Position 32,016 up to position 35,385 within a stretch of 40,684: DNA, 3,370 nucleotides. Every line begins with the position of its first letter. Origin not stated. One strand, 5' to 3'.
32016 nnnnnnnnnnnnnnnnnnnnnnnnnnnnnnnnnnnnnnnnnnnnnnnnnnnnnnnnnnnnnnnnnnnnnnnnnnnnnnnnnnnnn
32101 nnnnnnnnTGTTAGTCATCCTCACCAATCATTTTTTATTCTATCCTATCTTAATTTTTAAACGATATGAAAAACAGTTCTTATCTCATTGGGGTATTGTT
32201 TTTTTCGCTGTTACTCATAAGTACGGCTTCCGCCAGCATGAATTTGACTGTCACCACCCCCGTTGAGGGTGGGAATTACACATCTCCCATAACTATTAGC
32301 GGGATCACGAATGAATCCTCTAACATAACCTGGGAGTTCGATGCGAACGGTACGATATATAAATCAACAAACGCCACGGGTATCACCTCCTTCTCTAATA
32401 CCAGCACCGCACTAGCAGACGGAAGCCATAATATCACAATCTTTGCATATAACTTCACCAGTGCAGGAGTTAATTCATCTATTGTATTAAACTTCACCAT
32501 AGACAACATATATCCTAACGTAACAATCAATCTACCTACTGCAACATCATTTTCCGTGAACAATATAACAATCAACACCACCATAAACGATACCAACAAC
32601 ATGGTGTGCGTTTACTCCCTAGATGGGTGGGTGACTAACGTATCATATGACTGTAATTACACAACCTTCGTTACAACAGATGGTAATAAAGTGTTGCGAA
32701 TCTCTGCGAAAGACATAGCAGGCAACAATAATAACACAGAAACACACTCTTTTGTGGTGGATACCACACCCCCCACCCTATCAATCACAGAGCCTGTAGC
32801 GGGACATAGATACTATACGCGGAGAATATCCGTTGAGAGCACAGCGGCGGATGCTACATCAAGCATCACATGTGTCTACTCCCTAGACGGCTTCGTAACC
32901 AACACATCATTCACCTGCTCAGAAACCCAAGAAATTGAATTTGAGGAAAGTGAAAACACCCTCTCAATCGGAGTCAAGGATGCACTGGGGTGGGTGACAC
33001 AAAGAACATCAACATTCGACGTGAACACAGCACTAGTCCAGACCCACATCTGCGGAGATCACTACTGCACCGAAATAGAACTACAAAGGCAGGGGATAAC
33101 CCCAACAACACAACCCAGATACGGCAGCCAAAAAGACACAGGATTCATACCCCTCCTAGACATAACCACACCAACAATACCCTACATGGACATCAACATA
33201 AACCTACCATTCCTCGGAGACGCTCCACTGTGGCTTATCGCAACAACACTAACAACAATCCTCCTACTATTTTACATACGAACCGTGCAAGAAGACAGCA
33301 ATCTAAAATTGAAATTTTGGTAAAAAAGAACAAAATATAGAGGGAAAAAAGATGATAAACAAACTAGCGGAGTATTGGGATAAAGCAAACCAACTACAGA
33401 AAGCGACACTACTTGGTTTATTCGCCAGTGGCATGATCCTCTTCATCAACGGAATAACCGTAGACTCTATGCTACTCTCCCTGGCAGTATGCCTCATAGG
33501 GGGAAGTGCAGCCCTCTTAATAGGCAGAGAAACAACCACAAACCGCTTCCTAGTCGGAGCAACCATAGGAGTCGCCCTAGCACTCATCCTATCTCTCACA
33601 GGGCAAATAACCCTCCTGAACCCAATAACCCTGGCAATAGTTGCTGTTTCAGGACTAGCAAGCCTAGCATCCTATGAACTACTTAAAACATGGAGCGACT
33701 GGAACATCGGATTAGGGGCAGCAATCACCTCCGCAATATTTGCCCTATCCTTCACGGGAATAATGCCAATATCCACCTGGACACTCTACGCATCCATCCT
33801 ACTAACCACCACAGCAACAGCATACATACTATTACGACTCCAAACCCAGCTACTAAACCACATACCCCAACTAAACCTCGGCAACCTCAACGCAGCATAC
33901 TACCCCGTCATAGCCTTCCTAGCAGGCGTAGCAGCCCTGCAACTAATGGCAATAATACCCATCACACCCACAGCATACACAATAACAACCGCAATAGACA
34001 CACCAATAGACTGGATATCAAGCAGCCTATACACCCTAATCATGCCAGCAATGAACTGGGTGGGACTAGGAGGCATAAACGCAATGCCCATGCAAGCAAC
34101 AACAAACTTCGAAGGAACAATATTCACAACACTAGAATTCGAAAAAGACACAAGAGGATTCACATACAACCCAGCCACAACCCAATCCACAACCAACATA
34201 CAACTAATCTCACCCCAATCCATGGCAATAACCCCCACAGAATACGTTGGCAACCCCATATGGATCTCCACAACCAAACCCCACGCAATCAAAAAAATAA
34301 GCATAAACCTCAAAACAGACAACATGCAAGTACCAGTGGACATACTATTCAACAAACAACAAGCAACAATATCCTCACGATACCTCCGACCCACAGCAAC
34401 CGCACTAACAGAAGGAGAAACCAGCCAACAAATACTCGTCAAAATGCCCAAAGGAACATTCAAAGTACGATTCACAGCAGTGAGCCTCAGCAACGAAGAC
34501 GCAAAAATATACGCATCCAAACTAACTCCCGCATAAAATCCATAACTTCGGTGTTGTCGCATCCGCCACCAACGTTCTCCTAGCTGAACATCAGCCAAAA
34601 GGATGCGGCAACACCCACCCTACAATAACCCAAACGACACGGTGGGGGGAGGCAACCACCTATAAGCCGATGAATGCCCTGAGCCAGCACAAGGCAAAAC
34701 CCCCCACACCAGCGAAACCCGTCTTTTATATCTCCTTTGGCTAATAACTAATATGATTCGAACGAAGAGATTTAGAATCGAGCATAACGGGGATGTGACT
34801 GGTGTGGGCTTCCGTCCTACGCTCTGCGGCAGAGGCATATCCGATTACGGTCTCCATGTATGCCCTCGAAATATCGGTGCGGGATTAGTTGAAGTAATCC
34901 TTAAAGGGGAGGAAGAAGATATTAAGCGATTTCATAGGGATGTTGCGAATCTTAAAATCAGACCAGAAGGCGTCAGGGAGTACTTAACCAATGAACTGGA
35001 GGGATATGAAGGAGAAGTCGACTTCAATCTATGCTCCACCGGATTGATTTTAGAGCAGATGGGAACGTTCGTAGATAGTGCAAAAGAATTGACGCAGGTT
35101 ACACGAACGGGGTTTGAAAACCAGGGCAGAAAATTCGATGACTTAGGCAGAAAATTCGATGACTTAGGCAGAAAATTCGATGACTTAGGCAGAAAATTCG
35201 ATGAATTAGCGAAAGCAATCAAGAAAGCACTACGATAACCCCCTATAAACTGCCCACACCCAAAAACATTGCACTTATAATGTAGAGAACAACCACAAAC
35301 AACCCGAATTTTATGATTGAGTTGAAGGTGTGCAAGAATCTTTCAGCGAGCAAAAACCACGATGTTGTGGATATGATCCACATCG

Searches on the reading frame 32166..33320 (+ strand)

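Call 9: search_protein_families(library=pfam, proteins=[window:32166-33320:+], max_evalue=0.01)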
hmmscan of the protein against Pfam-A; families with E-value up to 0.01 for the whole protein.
window:32166-33320:+ (385 aa): 3 families
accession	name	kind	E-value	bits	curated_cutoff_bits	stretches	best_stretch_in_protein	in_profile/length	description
PF19077.6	Big_13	-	1.1e-06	29.5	27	1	42-114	31-102/102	Bacterial Ig-like domain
PF13750.12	Big_3_3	-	4.4e-05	23.6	27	0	163-211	5-56/157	Bacterial Ig-like domain (group 3)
PF13754.12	Big_3_4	-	0.0094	16.3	27.3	0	169-229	30-86/106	Domain of unknown function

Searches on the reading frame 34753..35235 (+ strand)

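Call 47: search_protein_families(library=pfam, proteins=[window:34753-35235:+], max_evalue=0.01)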
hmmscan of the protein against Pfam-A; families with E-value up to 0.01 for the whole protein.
window:34753-35235:+ (161 aa): 1 family
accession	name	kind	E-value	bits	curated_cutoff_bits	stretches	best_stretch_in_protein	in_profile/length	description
PF00708.24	Acylphosphatase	-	2.9e-06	27.9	22.5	1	9-92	3-84/85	Acylphosphatase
